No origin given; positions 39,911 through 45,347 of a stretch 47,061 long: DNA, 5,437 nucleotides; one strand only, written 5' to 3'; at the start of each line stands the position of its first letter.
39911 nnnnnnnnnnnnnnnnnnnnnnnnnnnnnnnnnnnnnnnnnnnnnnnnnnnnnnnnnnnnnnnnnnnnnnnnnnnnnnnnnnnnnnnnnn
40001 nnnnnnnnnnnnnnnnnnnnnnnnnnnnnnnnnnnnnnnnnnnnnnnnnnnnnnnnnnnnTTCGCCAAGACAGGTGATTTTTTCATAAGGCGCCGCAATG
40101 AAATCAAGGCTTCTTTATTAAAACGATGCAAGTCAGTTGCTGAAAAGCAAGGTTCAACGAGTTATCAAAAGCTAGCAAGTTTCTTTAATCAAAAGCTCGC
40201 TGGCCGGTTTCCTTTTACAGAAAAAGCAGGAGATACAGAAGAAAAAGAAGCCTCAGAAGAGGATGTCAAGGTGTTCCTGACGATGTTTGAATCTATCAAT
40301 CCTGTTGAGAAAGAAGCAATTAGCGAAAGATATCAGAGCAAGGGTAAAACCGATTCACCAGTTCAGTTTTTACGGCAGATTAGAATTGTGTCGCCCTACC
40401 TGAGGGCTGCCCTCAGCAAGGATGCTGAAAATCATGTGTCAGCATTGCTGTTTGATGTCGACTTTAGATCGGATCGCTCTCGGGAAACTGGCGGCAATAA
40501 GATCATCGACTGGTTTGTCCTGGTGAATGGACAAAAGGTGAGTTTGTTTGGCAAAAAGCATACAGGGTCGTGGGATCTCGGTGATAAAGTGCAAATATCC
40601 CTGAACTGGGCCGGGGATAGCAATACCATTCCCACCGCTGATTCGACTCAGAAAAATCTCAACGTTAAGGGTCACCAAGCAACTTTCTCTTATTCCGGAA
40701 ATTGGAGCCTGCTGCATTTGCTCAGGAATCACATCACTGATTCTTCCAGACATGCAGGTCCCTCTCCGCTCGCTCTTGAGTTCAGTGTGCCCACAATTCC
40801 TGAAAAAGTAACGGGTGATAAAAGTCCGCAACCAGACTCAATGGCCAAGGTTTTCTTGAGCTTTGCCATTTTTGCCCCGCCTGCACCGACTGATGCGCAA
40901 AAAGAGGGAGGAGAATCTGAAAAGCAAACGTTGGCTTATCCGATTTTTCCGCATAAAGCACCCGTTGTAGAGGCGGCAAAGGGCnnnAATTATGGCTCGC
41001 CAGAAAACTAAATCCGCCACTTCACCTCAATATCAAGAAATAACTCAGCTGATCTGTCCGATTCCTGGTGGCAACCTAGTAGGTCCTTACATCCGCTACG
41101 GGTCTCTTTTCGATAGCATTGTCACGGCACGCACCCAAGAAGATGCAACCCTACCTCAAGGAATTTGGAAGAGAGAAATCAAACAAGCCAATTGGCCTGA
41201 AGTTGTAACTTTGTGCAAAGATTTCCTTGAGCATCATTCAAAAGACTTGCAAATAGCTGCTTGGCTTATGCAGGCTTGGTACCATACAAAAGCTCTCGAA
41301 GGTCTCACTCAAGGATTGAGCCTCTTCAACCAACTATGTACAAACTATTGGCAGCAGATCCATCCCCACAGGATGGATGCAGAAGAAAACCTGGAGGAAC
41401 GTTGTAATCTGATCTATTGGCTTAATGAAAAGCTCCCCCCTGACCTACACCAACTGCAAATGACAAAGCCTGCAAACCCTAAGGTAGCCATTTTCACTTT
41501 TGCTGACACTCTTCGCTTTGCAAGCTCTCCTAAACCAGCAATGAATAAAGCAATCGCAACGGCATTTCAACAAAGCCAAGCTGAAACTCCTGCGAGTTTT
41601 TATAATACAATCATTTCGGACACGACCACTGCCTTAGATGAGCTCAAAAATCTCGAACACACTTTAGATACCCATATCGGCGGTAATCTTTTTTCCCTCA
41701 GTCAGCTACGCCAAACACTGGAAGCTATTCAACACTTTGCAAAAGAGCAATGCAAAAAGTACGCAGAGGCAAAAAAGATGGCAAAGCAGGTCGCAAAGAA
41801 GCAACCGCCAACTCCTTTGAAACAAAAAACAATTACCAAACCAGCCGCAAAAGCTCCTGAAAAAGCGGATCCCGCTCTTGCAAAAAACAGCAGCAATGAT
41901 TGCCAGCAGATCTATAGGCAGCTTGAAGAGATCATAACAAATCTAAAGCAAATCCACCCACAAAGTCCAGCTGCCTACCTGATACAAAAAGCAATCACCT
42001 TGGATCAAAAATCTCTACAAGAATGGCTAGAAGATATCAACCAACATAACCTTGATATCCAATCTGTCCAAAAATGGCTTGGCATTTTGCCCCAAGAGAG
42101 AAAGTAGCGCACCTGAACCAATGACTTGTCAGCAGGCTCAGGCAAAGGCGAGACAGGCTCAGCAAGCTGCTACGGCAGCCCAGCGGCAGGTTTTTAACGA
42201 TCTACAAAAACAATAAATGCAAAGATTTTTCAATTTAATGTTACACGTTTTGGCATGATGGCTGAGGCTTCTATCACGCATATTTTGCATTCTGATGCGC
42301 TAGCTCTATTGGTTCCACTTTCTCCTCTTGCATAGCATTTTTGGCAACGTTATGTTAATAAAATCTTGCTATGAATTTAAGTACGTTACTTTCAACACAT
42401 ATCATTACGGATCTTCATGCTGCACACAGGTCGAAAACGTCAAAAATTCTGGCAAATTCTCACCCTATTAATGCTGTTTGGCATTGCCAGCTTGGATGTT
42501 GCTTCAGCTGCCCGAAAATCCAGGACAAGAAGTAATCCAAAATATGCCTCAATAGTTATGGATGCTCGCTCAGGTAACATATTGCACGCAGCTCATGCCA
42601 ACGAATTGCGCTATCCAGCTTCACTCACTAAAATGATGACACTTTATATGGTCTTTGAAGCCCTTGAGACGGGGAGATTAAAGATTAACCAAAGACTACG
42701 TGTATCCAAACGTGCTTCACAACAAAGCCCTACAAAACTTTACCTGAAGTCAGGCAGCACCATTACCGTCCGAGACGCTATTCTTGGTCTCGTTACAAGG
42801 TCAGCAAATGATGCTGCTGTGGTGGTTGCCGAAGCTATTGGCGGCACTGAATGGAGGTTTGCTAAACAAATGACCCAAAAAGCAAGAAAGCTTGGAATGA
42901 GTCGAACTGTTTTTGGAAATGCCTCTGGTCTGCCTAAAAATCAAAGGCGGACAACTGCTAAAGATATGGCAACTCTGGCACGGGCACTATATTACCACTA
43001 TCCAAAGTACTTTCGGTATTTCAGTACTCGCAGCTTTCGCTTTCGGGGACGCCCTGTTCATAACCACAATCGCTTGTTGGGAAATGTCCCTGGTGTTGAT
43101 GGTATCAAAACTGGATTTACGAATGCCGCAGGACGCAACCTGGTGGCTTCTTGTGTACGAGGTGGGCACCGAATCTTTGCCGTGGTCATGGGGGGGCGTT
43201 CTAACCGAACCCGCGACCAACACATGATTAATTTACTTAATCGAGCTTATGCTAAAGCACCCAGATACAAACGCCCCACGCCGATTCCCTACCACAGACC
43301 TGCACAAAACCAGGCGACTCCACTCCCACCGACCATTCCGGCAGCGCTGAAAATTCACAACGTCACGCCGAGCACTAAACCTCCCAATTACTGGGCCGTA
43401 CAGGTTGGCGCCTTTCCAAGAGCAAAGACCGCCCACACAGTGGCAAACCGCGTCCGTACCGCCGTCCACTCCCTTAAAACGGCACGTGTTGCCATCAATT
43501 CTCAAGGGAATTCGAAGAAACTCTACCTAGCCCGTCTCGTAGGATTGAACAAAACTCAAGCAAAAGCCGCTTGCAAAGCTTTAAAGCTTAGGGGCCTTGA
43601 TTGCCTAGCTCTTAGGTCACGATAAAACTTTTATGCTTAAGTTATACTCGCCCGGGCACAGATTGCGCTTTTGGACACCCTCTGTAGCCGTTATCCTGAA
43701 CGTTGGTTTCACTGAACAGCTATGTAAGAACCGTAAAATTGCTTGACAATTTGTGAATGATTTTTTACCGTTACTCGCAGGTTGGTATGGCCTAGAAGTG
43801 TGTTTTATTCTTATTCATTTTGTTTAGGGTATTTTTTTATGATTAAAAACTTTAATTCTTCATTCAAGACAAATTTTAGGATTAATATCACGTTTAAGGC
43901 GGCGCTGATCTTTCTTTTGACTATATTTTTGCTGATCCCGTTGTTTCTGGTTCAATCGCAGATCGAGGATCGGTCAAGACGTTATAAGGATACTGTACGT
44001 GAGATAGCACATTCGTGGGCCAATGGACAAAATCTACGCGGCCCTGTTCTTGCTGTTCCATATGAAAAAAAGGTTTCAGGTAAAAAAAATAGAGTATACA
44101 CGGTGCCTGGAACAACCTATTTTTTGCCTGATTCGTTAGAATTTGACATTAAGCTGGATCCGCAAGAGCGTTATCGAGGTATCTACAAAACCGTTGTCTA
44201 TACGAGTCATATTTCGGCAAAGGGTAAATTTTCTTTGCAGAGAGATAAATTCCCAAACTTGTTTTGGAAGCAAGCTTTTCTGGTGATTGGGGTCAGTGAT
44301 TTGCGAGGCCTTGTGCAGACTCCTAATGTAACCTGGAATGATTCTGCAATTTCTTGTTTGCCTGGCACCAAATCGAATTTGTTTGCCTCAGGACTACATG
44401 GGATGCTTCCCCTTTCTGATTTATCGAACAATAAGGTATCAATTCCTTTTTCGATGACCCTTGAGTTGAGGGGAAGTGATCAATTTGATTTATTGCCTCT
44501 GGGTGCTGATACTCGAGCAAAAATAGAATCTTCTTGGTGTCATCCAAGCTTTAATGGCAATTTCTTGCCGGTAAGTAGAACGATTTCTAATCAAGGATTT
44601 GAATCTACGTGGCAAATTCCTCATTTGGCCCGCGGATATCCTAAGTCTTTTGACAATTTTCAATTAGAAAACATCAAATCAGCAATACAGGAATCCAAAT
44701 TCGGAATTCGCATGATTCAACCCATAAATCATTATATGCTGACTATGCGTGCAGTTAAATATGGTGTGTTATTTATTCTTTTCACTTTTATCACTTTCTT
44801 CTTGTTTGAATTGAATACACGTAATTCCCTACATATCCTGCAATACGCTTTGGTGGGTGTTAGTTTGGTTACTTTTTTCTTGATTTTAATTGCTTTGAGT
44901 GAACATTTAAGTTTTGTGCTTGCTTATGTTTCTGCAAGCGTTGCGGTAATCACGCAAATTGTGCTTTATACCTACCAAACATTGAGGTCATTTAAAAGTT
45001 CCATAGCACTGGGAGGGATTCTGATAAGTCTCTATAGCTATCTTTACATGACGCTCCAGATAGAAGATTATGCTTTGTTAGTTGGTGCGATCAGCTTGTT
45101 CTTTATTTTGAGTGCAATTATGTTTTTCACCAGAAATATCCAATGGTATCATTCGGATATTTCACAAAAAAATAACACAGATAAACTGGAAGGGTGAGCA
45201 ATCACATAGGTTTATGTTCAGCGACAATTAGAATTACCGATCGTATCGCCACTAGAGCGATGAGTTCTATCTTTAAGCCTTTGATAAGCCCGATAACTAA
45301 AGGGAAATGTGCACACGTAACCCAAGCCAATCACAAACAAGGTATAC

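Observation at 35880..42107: Isolated TssL-TssM-TssA module with no other type VI secretion genes nearby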

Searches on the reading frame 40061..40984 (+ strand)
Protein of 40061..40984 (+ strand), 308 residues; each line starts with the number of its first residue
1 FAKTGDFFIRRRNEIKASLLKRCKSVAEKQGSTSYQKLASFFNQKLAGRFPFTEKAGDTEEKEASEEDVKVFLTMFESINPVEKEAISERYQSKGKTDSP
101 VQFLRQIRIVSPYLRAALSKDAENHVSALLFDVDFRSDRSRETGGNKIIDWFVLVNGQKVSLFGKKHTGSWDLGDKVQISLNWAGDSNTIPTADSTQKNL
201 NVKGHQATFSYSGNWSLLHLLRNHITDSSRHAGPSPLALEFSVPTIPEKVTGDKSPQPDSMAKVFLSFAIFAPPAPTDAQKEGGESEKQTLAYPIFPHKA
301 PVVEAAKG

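Call 68: predict_structure(alignment_id=A5)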
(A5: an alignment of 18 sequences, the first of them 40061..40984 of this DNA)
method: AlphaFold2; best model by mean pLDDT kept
length: 308 residues; sequences in the alignment: 18
mean_pLDDT: 83.6   pTM: 0.80
mean pLDDT of the five models: 83.6, 83.1, 83.1, 83.1, 81.3
residues with pLDDT >= 90: 137; 70-90: 116; 50-70: 47; < 50: 8
segments of 3 or more residues with pLDDT < 50: 1-3
pLDDT, mean of each block of 10 residues (from residue 1): 67 90 88 92 94 71 88 91 85 68 90 74 62 91 91 92 87 92 91 90 95 91 90 86 87 63 94 67 64 91 66
secondary structure, 60 per line:
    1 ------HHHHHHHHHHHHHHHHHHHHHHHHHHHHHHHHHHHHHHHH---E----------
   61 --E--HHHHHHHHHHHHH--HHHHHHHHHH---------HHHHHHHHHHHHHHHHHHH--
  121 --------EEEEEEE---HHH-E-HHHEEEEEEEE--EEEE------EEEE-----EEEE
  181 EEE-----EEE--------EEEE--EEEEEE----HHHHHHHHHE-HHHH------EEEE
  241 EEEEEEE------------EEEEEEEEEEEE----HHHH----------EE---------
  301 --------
elements in order: H7-46 H66-78 H81-90 H100-118 E129-135 E148-155 E158-161 E168-171 E177-183 E189-191 E200-203 E206-211 H216-224 H227-230 E237-247 E260-271 H276-279

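Call 71: fold_search(model_id=the predicted structure, library=pdb)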
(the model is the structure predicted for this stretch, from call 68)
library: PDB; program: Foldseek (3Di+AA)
matches with E <= 10: 477; with E <= 0.001: 0
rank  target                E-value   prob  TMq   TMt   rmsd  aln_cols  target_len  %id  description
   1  6ewi_B                1.7e-03  0.66  0.18  0.26   9.8       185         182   11  Oreochromis niloticus CEP120 second C2 domain (C2B) A200P + G307S mutant (released 2018-05-02)
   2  2nq3                  2.8e-03  0.92  0.20  0.39   8.8       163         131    7  Crystal structure of the C2 Domain of Human Itchy Homolog E3 Ubiquitin Protein Ligase (released 2006-11-14)
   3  6ewi_A                5.6e-03  0.51  0.18  0.26  10.0       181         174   10  Oreochromis niloticus CEP120 second C2 domain (C2B) A200P + G307S mutant (released 2018-05-02)
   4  6ewh                  9.0e-03  0.33  0.16  0.23  10.1       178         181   11  Oreochromis niloticus CEP120 second C2 domain (C2B) G307S mutant (released 2018-05-02)
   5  6ewg                  1.3e-02  0.28  0.16  0.22  10.2       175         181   12  Oreochromis niloticus CEP120 second C2 domain (C2B) (released 2018-05-02)
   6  4xoh_B                2.0e-02  0.66  0.21  0.23   8.9       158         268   14  Mechanistic insights into anchorage of the contractile ring from yeast to humans (released 2015-07-15)
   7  2o6p_B                5.3e-02  0.35  0.17  0.34   9.5       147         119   14  Crystal Structure of the heme-IsdC complex (released 2007-02-06)
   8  4ihb_D                5.6e-02  0.28  0.17  0.33  10.1       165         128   12  X-RAY STRUCTURE OF THE canonical C2A DOMAIN FROM HUMAN DYSFERLIN (released 2013-12-18)
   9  8otz_X                8.1e-02  0.01  0.06  0.05  43.4       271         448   12  48-nm repeat of the native axonemal doublet microtubule from bovine sperm (released 2023-11-22)
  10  3d4g_E                9.7e-02  0.25  0.17  0.12   8.0       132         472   10  ZP-N domain of mammalian sperm receptor ZP3 (crystal form II) (released 2008-12-02)
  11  6ewp_C                1.0e-01  0.14  0.17  0.26  12.1       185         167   10  Mus musculus CEP120 third C2 domain (C2C) (released 2018-05-02)
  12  8gxq_r                1.2e-01  0.04  0.10  0.14  16.4       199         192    9  PIC-Mediator in complex with +1 nucleosome (T40N) in MH-binding state (released 2022-11-02)
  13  8ym3                  1.4e-01  0.02  0.08  0.07  22.1       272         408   11  Structural basis of Elongation factor Tu in regulating photoinhibition in Synechococcus sp. PCC 7942. (released 2025-03-19)
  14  5ue8_A                1.5e-01  0.14  0.19  0.10  10.2       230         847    7  The crystal structure of Munc13-1 C1C2BMUN domain (released 2017-02-15)
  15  8tj5_N                1.6e-01  0.06  0.12  0.03  18.1       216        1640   10  Inner spoke ring of the yeast NPC (released 2023-10-11)
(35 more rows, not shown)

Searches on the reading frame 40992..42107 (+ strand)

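Call 3: search_protein_families(library=pfam, proteins=[window:40992-42107:+], max_evalue=0.01)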
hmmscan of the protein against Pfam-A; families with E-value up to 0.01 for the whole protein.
window:40992-42107:+ (371 aa): 1 family
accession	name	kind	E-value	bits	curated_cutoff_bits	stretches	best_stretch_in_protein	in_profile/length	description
PF06812.17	ImpA_N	-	2.5e-31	108.7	26.9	1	23-145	3-118/119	ImpA, N-terminal, type VI secretion system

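Call 4: search_protein_families(library=ncbifam, proteins=[window:40992-42107:+], max_evalue=0.01)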
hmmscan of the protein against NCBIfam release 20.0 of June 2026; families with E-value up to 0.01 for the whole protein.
window:40992-42107:+ (371 aa): 3 families
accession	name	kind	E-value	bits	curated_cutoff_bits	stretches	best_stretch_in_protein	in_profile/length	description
TIGR03363.1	VI_chp_8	equivalog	8.1e-62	209.9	160.85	1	16-364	2-353/353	type VI secretion system protein TssA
TIGR03362.1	VI_chp_7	equivalog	1.4e-18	67.2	230.1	1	65-147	42-118/476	type VI secretion system protein TssA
NF041244.1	IglI_fam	subfamily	0.0006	19.8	100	1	65-287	10-190/290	type VI secretion system protein IglI family protein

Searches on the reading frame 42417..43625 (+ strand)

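Call 3: search_protein_families(library=pfam, proteins=[window:42417-43625:+], max_evalue=0.01)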
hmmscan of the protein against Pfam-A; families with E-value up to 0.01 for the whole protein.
window:42417-43625:+ (402 aa): 3 families
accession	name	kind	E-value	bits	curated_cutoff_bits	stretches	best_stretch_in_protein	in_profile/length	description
PF00768.25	Peptidase_S11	-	3.9e-60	203.7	27.6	1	44-261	14-238/239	D-alanyl-D-alanine carboxypeptidase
PF13354.11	Beta-lactamase2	-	2.7e-15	56.7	22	1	59-192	15-147/214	Beta-lactamase enzyme family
PF05036.18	SPOR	-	7.8e-07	29.8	21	1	323-398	2-74/76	SPOR domain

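Call 4: search_protein_families(library=ncbifam, proteins=[window:42417-43625:+], max_evalue=0.01)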
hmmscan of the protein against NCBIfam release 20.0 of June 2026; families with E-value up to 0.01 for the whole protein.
window:42417-43625:+ (402 aa): 19 families
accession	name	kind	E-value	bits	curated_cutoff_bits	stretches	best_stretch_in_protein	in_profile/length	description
NF008489.0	PRK11397.1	equivalog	1e-46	159.4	610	1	43-275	37-277/389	serine-type D-Ala-D-Ala carboxypeptidase DacD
NF007445.0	PRK10001.1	equivalog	5.6e-41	140.6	765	1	28-275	25-279/400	serine-type D-Ala-D-Ala carboxypeptidase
NF008059.0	PRK10793.1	equivalog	2.2e-39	135.3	694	1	44-275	48-286/403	D-alanyl-D-alanine carboxypeptidase DacA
NF038258.2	PBP4_Staph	exception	4.9e-36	124.3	500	1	37-261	37-280/366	penicillin-binding protein PBP4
NF038273.1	strep_PBP3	exception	1.2e-35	123.3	490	1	36-268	23-275/407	D-alanyl-D-alanine carboxypeptidase PBP3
NF008668.0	PRK11669.1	equivalog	3.2e-21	75.8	294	1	17-259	12-262/316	D-alanyl-D-alanine endopeptidase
NF000471.1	vanY_of_D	exception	1.4e-11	44.3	625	1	45-276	102-350/354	transpeptidase-like D-Ala-D-Ala carboxypeptidase VanY-D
NF033103.1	bla_class_A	equivalog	2.2e-07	30.3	200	1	48-166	18-131/257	class A beta-lactamase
NF000505.2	blaGIL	exception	3e-05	23.3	640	1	45-191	42-189/286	GIL family class A beta-lactamase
NF000531.2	blaTEM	exception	0.00011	21.8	625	1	43-190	42-190/286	TEM family class A beta-lactamase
NF012143.0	SHV_LEN_OKP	exception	0.00021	20.7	535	1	18-191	14-188/285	SHV/LEN/OKP family class A beta-lactamase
NF000481.1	carbeni_gen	exception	0.00087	18.9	430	1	48-180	43-174/284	CARB/PSE/RTG family carbenicillin-hydrolyzing class A beta-lactamase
NF000232.1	lactamase_L2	exception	0.001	18.6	540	1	42-144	57-158/303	L2 family extended-spectrum class A beta-lactamase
NF052571.1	OKP-A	exception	0.0013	18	650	1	21-191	18-189/286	OKP-A family broad-spectrum class A beta-lactamase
NF000265.2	OKP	exception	0.0017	17.6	620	1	20-191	17-189/286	OKP family broad-spectrum class A beta-lactamase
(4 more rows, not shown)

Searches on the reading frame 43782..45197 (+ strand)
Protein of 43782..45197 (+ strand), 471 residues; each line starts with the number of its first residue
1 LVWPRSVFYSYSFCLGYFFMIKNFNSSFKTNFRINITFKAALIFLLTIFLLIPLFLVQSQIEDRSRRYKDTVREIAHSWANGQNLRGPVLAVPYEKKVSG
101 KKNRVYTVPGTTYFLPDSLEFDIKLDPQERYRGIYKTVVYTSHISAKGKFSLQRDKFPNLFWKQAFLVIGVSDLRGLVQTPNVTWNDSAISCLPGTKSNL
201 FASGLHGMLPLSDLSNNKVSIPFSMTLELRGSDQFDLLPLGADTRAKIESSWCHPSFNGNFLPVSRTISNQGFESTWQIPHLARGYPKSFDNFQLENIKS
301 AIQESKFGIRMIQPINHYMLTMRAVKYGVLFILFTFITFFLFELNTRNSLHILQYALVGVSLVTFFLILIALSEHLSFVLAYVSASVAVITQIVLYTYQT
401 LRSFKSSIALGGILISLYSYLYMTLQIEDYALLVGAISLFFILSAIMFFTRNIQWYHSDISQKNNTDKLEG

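Call 3: search_protein_families(library=pfam, proteins=[window:43782-45197:+], max_evalue=0.01)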
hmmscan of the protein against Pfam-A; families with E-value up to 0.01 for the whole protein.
window:43782-45197:+ (471 aa): 1 family
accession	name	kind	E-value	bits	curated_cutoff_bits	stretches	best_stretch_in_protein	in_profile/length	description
PF06123.17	CreD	-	4.4e-142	474.4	23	1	36-456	2-428/428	Inner membrane protein CreD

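Call 4: search_protein_families(library=ncbifam, proteins=[window:43782-45197:+], max_evalue=0.01)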
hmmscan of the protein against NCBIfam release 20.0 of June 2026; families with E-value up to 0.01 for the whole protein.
window:43782-45197:+ (471 aa): 1 family
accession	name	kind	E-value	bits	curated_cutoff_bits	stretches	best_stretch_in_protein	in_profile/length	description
NF008712.1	PRK11715.1-1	equivalog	1.3e-143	479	275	1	35-457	2-429/429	cell envelope integrity protein CreD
